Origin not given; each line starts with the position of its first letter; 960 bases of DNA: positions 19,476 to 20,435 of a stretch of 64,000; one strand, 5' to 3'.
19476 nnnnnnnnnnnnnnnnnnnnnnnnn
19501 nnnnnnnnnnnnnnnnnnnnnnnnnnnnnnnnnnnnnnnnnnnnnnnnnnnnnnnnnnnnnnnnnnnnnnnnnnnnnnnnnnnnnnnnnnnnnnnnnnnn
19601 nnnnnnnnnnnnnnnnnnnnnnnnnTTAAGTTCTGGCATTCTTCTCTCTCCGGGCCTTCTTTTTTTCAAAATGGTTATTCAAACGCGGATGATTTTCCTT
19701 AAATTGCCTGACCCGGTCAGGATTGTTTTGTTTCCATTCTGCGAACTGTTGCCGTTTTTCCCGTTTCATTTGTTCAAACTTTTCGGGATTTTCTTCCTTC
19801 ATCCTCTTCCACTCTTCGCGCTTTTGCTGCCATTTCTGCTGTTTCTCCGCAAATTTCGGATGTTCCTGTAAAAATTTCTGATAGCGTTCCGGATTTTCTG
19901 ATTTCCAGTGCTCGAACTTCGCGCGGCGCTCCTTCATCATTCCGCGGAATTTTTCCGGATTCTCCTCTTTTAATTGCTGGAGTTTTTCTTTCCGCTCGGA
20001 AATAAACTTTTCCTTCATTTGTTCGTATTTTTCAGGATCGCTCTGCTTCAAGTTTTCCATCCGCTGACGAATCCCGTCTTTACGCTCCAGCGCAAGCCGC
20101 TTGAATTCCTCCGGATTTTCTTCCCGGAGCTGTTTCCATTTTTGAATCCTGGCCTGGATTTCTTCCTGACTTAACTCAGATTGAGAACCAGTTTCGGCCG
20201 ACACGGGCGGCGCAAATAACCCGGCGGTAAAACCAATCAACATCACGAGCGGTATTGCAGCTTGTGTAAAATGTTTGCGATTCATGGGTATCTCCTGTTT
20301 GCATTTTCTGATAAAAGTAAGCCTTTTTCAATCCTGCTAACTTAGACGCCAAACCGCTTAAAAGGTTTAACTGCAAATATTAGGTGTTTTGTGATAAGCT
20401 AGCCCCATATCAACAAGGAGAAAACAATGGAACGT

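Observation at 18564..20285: ECF sigma/anti-sigma operon led by a secreted, highly charged ENPEKF-repeat protein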

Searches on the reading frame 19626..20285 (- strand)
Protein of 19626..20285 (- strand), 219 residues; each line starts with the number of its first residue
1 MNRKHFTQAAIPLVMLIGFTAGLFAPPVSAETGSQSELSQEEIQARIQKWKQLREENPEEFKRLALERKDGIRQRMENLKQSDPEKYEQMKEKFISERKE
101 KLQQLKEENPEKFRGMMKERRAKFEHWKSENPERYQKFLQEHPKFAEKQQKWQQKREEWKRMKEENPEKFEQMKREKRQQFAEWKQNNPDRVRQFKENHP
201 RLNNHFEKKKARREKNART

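Call 3: search_protein_families(library=pfam, proteins=[window:19626-20285:-], max_evalue=1)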
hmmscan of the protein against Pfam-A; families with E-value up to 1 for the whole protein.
window:19626-20285:- (219 aa): 4 families
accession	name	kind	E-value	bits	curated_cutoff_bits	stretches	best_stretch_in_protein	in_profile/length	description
PF11333.13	DUF3135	-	0.00061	20.5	22.7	1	157-183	6-32/81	Protein of unknown function (DUF3135)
PF09713.15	A_thal_3526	-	0.8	10.5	27.8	0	50-62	37-49/53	Plant protein 1589 of unknown function (A_thal_3526)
PF16220.10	DUF4880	-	0.83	10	25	0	119-133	18-32/43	Domain of unknown function (DUF4880)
PF04791.21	LMBR1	-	0.86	8.8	31.9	0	21-195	181-330/510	LMBR1-like membrane protein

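Call 4: search_protein_families(library=ncbifam, proteins=[window:19626-20285:-], max_evalue=1)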
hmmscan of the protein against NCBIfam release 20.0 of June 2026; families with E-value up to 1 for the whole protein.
window:19626-20285:- (219 aa): 4 families
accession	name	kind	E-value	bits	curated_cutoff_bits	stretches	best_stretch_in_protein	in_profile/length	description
NF033443.1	BREX_PglZ_6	exception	0.0041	15.4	400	1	16-135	236-355/958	BREX-6 system phosphatase PglZ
TIGR01589.1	A_thal_3526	domain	0.14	12.2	36.55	0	50-62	40-52/57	TIGR01589 domain-containing protein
NF004016.0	PRK05478.1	subfamily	0.25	9.8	510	1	137-216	242-322/468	3-isopropylmalate dehydratase large subunit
TIGR04529.1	MTB_hemophore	subfamily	0.29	12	32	0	133-155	44-66/77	hemophore-related protein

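Call 6: find_homologous_proteins(query=window:19626-20285:-, max_evalue=0.001)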
Query window:19626-20285:- (219 aa): 7 proteins with E <= 0.001 among 147 candidates.
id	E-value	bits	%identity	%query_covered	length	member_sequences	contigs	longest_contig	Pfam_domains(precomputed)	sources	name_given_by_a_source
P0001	2.4e-35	140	44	89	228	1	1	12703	-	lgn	-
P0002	2.3e-27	114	46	64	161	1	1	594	-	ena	-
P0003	1.0e-25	109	39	62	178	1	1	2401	-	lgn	-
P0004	2.3e-17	82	46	46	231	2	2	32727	-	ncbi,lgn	-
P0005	2.2e-14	72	32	88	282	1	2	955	-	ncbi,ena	-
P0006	6.9e-14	70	36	60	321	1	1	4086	-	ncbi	-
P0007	1.8e-7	49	28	79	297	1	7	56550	-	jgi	-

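Call 7: search_solved_structures(query=window:19626-20285:-, max_evalue=10)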
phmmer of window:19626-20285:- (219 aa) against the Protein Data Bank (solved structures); distinct sequences matched with E-value up to 10: 2.
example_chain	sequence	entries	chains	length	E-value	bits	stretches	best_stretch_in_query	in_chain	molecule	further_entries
2n6z_A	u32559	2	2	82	0.74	12.9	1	86-135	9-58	HMWP2 nonribosomal peptide synthetase | Siderophore yersiniabactin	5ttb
4a5t_S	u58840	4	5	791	1.3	12.1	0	87-144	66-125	PLASMINOGEN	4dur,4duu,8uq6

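Call 9: find_encoding_contigs(protein=P0001, flank=6000, max_places=3)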
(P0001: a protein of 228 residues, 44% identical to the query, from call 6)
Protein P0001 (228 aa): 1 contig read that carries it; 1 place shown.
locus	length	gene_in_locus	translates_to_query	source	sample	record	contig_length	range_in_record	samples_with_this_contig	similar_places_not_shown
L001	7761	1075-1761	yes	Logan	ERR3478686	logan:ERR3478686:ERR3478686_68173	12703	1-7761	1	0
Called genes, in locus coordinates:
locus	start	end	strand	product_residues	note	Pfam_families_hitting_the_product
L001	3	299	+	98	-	?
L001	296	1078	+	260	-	PF00849:PseudoU_synth_2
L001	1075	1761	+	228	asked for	-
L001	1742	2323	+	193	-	PF07638:Sigma70_ECF, PF04542:Sigma70_r2, PF04545:Sigma70_r4, PF08281:Sigma70_r4_2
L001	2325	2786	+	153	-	-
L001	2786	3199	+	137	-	-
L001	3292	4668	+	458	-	PF04773:FecR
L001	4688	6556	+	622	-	PF05226:CHASE2, PF07228:SpoIIE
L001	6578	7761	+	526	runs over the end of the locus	-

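Call 10: find_encoding_contigs(protein=P0004, flank=6000, max_places=3)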
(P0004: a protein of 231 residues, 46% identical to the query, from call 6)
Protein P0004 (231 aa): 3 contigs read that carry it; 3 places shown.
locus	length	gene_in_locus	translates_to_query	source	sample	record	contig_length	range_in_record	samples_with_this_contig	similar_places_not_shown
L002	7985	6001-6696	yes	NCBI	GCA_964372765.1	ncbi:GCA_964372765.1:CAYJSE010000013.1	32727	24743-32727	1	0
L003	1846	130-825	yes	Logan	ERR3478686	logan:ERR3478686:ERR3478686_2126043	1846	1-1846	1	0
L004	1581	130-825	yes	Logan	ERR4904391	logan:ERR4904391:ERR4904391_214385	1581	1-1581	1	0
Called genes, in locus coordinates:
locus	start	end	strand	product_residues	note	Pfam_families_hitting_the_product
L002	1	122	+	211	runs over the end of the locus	-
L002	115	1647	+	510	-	PF03924:CHASE, PF00512:HisKA, PF02518:HATPase_c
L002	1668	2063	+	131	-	PF00072:Response_reg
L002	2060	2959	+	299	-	PF00072:Response_reg, PF00990:GGDEF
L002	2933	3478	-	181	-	PF00551:Formyl_trans_N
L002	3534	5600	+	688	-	PF03190:Thioredox_DsbH, PF13899:Thioredoxin_7, PF13098:Thioredoxin_2 (weak), PF07470:Glyco_hydro_88 (faint)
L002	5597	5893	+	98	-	PF01329:Pterin_4a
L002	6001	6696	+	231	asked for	-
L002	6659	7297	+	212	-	PF07638:Sigma70_ECF, PF04542:Sigma70_r2, PF08281:Sigma70_r4_2, PF04545:Sigma70_r4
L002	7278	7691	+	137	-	-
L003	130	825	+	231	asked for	-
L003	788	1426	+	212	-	PF07638:Sigma70_ECF, PF04542:Sigma70_r2, PF08281:Sigma70_r4_2, PF04545:Sigma70_r4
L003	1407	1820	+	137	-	-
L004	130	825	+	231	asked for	-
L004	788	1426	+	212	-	PF07638:Sigma70_ECF, PF04542:Sigma70_r2, PF08281:Sigma70_r4_2, PF04545:Sigma70_r4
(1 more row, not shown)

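Call 11: find_encoding_contigs(protein=P0007, flank=6000, max_places=3)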
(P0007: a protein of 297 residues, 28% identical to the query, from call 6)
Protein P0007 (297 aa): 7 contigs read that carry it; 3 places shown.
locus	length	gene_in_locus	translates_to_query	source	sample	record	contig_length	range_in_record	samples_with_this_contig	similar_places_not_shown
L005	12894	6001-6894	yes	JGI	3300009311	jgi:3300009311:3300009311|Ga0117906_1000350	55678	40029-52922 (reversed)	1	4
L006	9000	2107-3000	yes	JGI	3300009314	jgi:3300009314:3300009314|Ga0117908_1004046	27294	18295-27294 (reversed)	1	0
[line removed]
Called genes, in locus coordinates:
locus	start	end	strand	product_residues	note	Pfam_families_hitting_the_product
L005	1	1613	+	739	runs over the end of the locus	PF13491:FtsK_4TM, PF17854:FtsK_alpha, PF01580:FtsK_SpoIIIE, PF09397:FtsK_gamma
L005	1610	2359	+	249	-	PF13413:HTH_25, PF13464:RodZ_C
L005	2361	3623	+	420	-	PF00919:UPF0004, PF04055:Radical_SAM, PF18693:TRAM_2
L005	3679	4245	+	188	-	PF01066:CDP-OH_P_transf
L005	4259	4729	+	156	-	PF04608:PgpA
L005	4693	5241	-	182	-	PF10469:AKAP7_NLS (weak), PF02834:LigT_PEase, PF13563:2_5_RNA_ligase2, PF02834:LigT_PEase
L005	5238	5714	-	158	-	PF02464:CinA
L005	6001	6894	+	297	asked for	-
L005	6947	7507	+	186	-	PF07638:Sigma70_ECF (weak), PF04542:Sigma70_r2, PF08281:Sigma70_r4_2, PF04545:Sigma70_r4, PF13384:HTH_23 (weak)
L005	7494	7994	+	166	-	-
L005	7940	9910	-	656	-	PF00580:UvrD-helicase, PF01443:Viral_helicase1 (faint), PF13245:AAA_19, PF13361:UvrD_C, PF13538:UvrD_C_2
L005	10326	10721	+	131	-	PF01842:ACT (faint), PF19571:ACT_8 (weak)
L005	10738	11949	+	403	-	PF00232:Glyco_hydro_1, PF00150:Cellulase (faint), PF00232:Glyco_hydro_1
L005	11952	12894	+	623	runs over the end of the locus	PF00027:cNMP_binding, PF01734:Patatin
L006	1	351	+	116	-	?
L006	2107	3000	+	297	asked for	-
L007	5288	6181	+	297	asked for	-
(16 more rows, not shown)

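Call 12: find_encoding_contigs(protein=P0006, flank=6000, max_places=3)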
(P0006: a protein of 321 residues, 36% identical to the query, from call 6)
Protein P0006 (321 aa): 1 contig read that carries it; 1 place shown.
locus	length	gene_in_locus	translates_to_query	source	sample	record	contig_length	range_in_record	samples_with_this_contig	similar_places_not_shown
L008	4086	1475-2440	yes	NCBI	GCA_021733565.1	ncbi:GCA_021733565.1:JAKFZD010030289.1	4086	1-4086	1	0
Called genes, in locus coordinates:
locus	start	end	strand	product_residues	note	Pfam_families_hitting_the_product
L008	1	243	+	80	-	?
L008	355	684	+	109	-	-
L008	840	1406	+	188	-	PF00565:SNase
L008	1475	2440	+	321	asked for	-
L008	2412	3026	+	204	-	PF07638:Sigma70_ECF (weak), PF04542:Sigma70_r2, PF08281:Sigma70_r4_2, PF04545:Sigma70_r4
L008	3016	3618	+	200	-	-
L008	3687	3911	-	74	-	-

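Call 13: find_encoding_contigs(protein=P0003, flank=6000, max_places=3)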
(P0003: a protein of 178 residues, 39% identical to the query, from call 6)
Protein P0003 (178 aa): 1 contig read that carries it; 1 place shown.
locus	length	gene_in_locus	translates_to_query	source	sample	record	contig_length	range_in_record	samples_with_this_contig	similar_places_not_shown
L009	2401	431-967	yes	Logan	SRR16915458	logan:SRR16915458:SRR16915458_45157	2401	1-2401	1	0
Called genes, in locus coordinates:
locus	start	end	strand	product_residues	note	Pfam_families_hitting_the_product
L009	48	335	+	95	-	PF01329:Pterin_4a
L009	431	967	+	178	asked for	-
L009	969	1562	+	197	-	PF07638:Sigma70_ECF, PF04542:Sigma70_r2, PF08281:Sigma70_r4_2, PF04545:Sigma70_r4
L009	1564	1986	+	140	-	-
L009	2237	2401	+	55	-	?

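Call 26: predict_structure(alignment_id=A1)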
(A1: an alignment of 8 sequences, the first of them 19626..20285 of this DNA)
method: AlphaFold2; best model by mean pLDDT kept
length: 219 residues; sequences in the alignment: 8
mean_pLDDT: 83.2   pTM: 0.52
mean pLDDT of the five models: 83.2, 79.1, 78.5, 78.2, 77.1
residues with pLDDT >= 90: 144; 70-90: 37; 50-70: 2; < 50: 36
segments of 3 or more residues with pLDDT < 50: 1-36
pLDDT, mean of each block of 10 residues (from residue 1): 44 46 39 48 86 93 92 92 95 91 92 92 93 95 93 95 96 95 95 84 83 92
secondary structure, 60 per line:
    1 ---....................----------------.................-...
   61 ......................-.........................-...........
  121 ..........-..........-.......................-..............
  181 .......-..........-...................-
elements in order: H4-23 H40-56 H58-82 H84-108 H110-130 H132-141 H143-165 H167-187 H189-198 H200-218

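Call 28: search_protein_representatives(alignment_id=A1)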
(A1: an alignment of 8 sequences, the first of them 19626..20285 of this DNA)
Query: 8 sequences, 230 profile positions. Proteins with E-value up to 0.001 (for the whole library): 373; up to 1e-10: 262; up to 1e-30: 76. The best 150 are listed.
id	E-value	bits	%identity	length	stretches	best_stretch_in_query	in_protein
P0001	1.2e-77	277.2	-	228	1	1-227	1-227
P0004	4.9e-71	255.6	-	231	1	1-197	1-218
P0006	1.4e-62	228.0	-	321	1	1-225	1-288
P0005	1.2e-60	221.7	-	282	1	1-229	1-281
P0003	7.9e-60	219.0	-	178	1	6-160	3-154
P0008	1.4e-52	195.3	-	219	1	1-183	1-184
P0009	6.3e-52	193.1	-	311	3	6-148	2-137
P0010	9.3e-52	192.5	-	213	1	7-193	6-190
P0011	1.4e-48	182.1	-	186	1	8-162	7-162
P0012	5.4e-48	180.2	-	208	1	24-166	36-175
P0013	1.1e-46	176.0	-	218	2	1-132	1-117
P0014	2.2e-45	171.7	-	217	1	1-191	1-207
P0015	2.4e-45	171.5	-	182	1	1-156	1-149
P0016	4.3e-45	170.7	-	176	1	5-156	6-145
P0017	1.6e-43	165.6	-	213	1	9-190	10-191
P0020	1.3e-42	162.6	-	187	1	17-160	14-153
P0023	1.2e-41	159.4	-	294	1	8-209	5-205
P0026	4.2e-40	154.4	-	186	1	1-182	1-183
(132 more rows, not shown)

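Call 32: list_cluster_members(proteins=[window:19626-20285:-, P0008, P0010, P0011, P0012, P0014, P0017, P0020, P0023, P0026])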
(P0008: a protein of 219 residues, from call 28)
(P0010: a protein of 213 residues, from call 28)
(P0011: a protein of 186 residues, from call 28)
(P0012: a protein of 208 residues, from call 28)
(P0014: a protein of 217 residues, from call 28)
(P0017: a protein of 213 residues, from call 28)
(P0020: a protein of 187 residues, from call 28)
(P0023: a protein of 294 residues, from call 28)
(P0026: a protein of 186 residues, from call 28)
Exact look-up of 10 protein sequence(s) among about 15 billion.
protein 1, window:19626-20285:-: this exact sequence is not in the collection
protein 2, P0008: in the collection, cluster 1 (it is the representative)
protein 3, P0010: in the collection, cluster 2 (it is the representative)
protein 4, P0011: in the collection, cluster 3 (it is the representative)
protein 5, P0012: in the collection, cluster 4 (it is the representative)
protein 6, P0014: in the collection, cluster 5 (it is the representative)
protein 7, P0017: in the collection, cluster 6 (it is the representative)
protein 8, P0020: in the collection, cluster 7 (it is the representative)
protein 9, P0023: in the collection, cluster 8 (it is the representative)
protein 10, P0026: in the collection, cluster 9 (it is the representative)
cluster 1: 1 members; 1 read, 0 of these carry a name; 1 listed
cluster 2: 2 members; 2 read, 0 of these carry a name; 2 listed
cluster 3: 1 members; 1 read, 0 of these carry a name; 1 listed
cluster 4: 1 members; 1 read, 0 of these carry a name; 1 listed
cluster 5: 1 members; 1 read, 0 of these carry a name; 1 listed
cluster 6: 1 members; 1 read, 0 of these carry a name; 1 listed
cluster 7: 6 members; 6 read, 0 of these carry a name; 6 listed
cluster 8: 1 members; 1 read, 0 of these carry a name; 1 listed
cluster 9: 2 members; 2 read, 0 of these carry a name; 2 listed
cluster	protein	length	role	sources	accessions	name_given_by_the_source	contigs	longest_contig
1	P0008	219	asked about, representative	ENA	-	-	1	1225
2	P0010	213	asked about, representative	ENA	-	-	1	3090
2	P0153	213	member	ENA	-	-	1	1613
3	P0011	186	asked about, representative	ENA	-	-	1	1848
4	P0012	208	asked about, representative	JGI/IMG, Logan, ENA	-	-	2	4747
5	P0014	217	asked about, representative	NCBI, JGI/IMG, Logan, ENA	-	-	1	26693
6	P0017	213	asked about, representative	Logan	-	-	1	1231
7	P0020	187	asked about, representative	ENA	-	-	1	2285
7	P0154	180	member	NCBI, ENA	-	-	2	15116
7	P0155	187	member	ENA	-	-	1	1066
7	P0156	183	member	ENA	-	-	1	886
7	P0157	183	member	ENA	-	-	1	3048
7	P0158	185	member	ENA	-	-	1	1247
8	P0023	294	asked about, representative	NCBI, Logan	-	-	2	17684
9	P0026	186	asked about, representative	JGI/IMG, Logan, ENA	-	-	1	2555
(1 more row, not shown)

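Call 35: find_related_loci(query=A1, collection=genome_contigs, flank=4000)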
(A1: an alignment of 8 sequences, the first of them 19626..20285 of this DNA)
Query A1 (219 aa) in genome_contigs; peptide patterns used: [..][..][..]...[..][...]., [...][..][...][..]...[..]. (x = any residue, [..] = any of these).
413 stretches matched a pattern; 58 encode a relative of the query (tblastn E <= 1e-3); 58 distinct loci.
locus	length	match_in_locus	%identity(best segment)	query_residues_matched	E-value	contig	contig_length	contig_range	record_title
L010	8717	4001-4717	36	7-214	7e-36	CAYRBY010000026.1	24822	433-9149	MAG TPA_asm: uncultured bacterium isolate SRP278252_co1_689 genome assembly, contig: NODE_3287_length_24822_cov_8.476239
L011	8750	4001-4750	40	20-201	1e-34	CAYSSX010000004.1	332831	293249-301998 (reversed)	MAG TPA_asm: uncultured bacterium isolate SRP342105_co1_457 genome assembly, contig: NODE_18_length_332831_cov_12.183451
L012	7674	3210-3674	41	2-153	7e-34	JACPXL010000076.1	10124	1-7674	MAG: Candidatus Omnitrophota bacterium isolate NC_groundwater_836_Pr1_B-0.1um_47_21 Montesol18_Bp1_scaffold_1415354, who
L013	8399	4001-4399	45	10-146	4e-33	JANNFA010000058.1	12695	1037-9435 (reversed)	MAG: Candidatus Omnitrophota bacterium isolate OTE_75_metabat_350 OTE_75_k141_1690475, whole genome shotgun sequence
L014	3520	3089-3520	44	18-214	9e-33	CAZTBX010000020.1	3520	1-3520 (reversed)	MAG TPA_asm: uncultured Planctomycetia bacterium isolate binchicken_co203_12 genome assembly, contig: k141_3309349, whol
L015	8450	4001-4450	40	13-165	4e-31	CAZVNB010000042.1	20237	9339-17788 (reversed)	MAG TPA_asm: uncultured Planctomycetia bacterium isolate binchicken_co203_540 genome assembly, contig: k141_3716600, who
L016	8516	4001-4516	37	10-187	9e-31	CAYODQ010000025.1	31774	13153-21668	MAG TPA_asm: uncultured Planctomycetia bacterium isolate SRP150892_co2_25 genome assembly, contig: NODE_1796_length_3177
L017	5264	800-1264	40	11-218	1e-30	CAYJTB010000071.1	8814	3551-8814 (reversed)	MAG TPA_asm: uncultured bacterium isolate ERP125453_co1_402 genome assembly, contig: NODE_9596_length_8814_cov_8.827492,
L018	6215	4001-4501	38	3-156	5e-30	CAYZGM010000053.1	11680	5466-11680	MAG TPA_asm: uncultured Planctomycetia bacterium isolate binchicken_co248_287 genome assembly, contig: NODE_7272_length_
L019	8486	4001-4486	38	7-214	1e-28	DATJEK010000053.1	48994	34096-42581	MAG TPA_asm: Candidatus Eisenbacteria bacterium isolate SMAG_U15431 k141_2982648, whole genome shotgun sequence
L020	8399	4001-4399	40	10-148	3e-27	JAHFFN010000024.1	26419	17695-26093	MAG: Candidatus Omnitrophota bacterium isolate nzgw293 NODE_1951_length_26420_cov_4.583748, whole genome shotgun sequenc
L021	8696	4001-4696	30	31-216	1e-24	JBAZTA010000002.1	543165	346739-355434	MAG: Candidatus Omnitrophota bacterium isolate SO_2017_GW1_19 NODE_99_length_543165_cov_2.036270_OW334_2017, whole genom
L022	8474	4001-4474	40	4-214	2e-23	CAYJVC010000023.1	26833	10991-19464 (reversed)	MAG TPA_asm: uncultured Planctomycetia bacterium isolate ERP125453_co1_451 genome assembly, contig: NODE_1547_length_268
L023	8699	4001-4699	37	33-200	6e-22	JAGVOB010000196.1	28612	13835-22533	MAG: Candidatus Omnitrophota bacterium isolate DeMMO3_15 c_000000062559, whole genome shotgun sequence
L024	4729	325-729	38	46-206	2e-21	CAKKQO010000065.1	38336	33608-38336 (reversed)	Omnitrophica bacterium GWA2_41_15 isolate Hainich-H51-bin333-1 genome assembly, contig: H51-bin333_1_Hain_H51_02um_R3_27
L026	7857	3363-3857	32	1-202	7e-21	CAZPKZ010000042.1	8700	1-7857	MAG TPA_asm: uncultured bacterium isolate binchicken_co125_1162 genome assembly, contig: NODE_16437_length_8700_cov_4.54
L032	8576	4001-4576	34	13-170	2e-19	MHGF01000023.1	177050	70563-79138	MAG: Omnitrophica WOR_2 bacterium GWF2_43_52 gwf2_scaffold_315, whole genome shotgun sequence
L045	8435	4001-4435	33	14-197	3e-16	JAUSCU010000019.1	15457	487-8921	MAG: Candidatus Omnitrophota bacterium isolate E14_concoct.bin.167_sub E14_k141_968316, whole genome shotgun sequence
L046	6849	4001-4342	34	44-214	9e-16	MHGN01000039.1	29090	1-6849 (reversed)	MAG: Omnitrophica WOR_2 bacterium RIFCSPHIGHO2_02_FULL_45_21 rifcsphigho2_02_scaffold_3495, whole genome shotgun sequenc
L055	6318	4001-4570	27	2-198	2e-12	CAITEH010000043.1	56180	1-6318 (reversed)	MAG: Candidatus Firestonebacteria bacterium isolate AM-2014_bin-3360 genome assembly, contig: bin-3360:43/86, whole geno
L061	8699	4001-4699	24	1-200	2e-9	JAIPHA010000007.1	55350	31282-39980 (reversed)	MAG: Candidatus Omnitrophota bacterium isolate Tobar13.5m-G63 Tobar13-5m-20mill-C145, whole genome shotgun sequence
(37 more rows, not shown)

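Call 46: search_protein_families(library=pfam, proteins=[L021:5350-5847:+, L024:1850-2536:+, L032:5398-5910:+, L046:5093-5596:+, L055:5232-5696:+, L061:5309-5815:+, L005:7494-7994:+, L026:4929-5372:+, L013:5365-5781:+, L045:5069-5635:+], max_evalue=0.1)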
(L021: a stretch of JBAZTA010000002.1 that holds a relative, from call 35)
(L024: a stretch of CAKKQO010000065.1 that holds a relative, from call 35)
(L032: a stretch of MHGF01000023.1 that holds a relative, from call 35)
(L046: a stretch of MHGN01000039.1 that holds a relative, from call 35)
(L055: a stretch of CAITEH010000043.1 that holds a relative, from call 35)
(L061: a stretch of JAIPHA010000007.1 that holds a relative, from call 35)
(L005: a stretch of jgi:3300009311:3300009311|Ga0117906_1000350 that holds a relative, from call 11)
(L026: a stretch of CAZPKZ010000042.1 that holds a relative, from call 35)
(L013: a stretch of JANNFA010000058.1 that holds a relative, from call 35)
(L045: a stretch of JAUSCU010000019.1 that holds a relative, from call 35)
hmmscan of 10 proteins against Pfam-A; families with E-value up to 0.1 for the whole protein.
L021:5350-5847:+ (165 aa): 1 family
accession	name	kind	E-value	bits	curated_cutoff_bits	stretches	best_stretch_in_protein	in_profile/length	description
PF13490.11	zf-HC2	-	8.3e-09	35.8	22.2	1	11-42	4-35/35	Putative zinc-finger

L024:1850-2536:+ (228 aa): 1 family
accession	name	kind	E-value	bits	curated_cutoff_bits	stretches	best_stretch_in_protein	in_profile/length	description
PF13490.11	zf-HC2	-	4.2e-05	24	22.2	1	18-45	8-35/35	Putative zinc-finger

L032:5398-5910:+ (170 aa): 2 families
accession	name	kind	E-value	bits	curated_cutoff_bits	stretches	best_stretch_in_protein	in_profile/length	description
PF13490.11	zf-HC2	-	1.2e-07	32.1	22.2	1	13-42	6-35/35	Putative zinc-finger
PF25207.1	DUF7837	-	0.026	14.9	27.8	1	36-57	6-27/47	Domain of unknown function (DUF7837)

L046:5093-5596:+ (167 aa): 1 family
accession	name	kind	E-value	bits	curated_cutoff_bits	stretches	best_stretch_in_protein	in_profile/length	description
PF13490.11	zf-HC2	-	2.7e-08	34.2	22.2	1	7-38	4-35/35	Putative zinc-finger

L055:5232-5696:+ (154 aa): 1 family
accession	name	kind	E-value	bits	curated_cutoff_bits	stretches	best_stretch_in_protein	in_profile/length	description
PF13490.11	zf-HC2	-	9.4e-08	32.5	22.2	1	9-38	5-34/35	Putative zinc-finger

L061:5309-5815:+ (168 aa): 1 family
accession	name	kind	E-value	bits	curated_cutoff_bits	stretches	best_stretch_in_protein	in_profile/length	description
PF09813.14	Coa3_cc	-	0.057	13.5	27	0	103-121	13-31/48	Cytochrome c oxidase assembly factor 3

L005:7494-7994:+ (166 aa): 0 families

L026:4929-5372:+ (147 aa): 0 families

L013:5365-5781:+ (138 aa): 0 families

L045:5069-5635:+ (188 aa): 0 families
